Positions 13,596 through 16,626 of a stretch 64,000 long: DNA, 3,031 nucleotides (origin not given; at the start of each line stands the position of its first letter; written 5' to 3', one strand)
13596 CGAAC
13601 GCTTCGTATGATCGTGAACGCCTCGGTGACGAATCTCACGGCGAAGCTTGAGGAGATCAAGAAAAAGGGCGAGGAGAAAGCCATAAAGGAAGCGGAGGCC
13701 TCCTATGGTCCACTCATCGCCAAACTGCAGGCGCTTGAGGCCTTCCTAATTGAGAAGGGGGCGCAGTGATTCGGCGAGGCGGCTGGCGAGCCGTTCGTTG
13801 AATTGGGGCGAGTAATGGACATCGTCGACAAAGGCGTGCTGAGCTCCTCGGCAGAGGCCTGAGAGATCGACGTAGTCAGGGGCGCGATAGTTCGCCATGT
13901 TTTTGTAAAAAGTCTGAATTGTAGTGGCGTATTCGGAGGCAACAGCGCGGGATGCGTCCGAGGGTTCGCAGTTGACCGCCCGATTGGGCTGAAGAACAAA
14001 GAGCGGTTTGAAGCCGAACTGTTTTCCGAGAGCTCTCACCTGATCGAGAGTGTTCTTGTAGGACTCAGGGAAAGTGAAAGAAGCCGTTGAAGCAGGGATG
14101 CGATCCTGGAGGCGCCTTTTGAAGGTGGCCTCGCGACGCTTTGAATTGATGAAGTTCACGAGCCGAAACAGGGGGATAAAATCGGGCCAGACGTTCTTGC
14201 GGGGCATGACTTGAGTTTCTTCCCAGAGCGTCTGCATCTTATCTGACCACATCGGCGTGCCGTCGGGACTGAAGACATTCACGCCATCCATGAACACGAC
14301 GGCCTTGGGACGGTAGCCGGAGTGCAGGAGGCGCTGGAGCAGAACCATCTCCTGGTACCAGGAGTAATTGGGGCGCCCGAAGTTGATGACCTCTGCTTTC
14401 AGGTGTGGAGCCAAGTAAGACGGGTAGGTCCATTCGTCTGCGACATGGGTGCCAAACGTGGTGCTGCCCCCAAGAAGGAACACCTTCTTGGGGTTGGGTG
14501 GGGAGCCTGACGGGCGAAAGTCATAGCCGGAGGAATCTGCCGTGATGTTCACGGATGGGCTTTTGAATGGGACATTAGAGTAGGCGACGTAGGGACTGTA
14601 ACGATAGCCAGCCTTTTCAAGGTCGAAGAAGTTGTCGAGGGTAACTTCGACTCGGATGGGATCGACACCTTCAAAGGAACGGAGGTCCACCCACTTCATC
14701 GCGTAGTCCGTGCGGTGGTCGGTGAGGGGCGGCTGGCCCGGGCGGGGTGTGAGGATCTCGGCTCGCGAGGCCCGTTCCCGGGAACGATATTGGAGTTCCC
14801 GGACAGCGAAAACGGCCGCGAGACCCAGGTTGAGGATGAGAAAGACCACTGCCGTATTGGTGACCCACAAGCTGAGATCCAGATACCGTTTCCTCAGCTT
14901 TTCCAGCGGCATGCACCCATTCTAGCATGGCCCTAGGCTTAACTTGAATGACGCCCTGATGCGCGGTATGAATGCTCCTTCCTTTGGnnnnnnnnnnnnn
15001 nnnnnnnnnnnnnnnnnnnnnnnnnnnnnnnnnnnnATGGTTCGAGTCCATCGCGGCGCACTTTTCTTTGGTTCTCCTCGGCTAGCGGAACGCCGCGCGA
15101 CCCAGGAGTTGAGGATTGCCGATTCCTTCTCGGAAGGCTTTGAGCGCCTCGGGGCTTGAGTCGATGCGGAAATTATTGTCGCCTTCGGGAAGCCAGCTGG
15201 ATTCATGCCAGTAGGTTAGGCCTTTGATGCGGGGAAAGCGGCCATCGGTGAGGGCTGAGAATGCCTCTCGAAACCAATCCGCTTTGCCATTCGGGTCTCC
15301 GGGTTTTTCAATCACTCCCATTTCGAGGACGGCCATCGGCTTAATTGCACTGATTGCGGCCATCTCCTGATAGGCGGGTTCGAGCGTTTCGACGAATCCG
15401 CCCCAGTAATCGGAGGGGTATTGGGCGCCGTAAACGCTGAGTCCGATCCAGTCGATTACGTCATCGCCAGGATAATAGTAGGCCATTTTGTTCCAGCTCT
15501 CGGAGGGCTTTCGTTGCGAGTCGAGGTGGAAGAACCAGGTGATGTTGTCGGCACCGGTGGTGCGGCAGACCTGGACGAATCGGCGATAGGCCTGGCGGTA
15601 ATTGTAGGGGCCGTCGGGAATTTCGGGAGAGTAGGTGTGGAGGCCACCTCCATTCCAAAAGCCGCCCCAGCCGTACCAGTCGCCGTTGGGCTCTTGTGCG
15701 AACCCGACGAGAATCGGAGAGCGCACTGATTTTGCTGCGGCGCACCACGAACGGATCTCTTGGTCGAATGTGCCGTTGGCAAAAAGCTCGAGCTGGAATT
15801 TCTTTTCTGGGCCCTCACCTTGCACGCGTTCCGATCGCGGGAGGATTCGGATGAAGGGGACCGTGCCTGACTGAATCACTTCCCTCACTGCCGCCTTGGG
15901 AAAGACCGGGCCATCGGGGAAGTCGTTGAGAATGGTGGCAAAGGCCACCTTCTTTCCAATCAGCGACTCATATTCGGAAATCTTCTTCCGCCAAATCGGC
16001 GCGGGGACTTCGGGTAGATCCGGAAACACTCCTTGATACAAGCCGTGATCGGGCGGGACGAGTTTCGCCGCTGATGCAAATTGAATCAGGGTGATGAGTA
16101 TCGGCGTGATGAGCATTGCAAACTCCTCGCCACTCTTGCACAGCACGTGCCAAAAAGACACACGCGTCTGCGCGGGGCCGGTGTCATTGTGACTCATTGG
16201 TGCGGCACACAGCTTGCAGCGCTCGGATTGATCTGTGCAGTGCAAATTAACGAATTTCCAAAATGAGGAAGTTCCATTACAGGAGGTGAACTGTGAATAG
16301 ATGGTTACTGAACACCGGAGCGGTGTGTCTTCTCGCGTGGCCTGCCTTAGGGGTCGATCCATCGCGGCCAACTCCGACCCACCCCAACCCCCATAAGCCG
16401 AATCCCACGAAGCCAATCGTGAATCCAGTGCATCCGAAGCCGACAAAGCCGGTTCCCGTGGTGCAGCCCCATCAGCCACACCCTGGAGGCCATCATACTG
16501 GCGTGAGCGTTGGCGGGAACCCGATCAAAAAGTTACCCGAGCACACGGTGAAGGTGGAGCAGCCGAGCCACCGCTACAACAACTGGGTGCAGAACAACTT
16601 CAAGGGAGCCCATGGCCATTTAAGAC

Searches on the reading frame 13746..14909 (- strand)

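Call 37: search_protein_families(library=pfam, proteins=[window:13746-14909:-], max_evalue=0.00001)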
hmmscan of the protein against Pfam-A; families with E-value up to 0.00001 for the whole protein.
window:13746-14909:- (387 aa): 1 family
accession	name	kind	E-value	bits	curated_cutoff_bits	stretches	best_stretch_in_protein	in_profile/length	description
PF13472.12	Lipase_GDSL_2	-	2.7e-07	31.7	32.9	1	146-369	2-174/178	GDSL-like Lipase/Acylhydrolase family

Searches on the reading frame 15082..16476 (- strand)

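Call 37: search_protein_families(library=pfam, proteins=[window:15082-16476:-], max_evalue=0.00001)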
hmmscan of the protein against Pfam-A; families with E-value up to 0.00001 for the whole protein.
window:15082-16476:- (464 aa): 1 family
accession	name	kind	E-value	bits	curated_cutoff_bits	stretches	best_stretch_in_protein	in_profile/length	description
PF02156.21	Glyco_hydro_26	-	3.3e-08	33.7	20.2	1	241-355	139-237/311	Glycosyl hydrolase family 26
